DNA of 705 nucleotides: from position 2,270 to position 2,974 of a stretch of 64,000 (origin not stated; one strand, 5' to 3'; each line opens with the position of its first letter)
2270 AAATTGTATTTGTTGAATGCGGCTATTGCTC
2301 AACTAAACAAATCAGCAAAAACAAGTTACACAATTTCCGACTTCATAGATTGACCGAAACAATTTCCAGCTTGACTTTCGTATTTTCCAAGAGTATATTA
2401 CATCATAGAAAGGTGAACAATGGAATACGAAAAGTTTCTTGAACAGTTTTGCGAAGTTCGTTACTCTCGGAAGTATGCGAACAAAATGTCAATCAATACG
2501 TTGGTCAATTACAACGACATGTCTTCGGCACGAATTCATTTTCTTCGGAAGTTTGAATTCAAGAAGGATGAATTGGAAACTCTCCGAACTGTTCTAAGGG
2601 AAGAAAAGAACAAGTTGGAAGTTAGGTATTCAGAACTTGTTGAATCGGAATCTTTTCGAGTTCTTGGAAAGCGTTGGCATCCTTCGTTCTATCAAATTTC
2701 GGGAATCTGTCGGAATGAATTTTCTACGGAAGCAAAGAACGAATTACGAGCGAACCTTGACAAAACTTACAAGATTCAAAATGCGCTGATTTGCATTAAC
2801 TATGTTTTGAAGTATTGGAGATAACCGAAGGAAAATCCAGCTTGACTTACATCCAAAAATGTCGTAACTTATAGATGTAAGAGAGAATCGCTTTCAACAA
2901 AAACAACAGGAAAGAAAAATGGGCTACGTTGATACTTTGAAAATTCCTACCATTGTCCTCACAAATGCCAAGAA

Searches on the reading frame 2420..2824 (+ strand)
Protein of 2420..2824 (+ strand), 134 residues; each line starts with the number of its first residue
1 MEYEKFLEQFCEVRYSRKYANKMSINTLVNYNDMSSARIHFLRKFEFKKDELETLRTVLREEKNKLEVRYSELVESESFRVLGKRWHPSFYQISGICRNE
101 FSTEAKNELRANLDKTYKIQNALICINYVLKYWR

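Call 94: find_encoding_contigs(protein=window:2420-2824:+, flank=10000, max_places=2)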
Protein window:2420-2824:+ (134 aa): 2 contigs read that carry it; 1 place shown.
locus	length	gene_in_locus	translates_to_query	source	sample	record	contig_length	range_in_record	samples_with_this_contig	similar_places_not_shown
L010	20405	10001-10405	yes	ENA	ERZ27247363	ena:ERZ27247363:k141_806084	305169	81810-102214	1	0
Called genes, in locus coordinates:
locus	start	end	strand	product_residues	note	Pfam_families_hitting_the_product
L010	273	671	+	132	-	-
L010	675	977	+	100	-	-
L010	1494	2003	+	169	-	-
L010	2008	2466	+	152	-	PF14300:DMP19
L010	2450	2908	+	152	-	-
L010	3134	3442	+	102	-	PF20274:cREC_REC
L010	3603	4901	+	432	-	PF12323:HTH_OrfB_IS605, PF01385:OrfB_IS605, PF07282:Cas12f1-like_TNB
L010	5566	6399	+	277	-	PF14528:LAGLIDADG_3 (faint)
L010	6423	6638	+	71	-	-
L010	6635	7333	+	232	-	PF00149:Metallophos, PF12850:Metallophos_2 (weak)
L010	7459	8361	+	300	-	PF08401:ArdcN, PF18818:MPTase-PolyVal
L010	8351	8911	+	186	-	-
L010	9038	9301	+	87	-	-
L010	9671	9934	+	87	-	-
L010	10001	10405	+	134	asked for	-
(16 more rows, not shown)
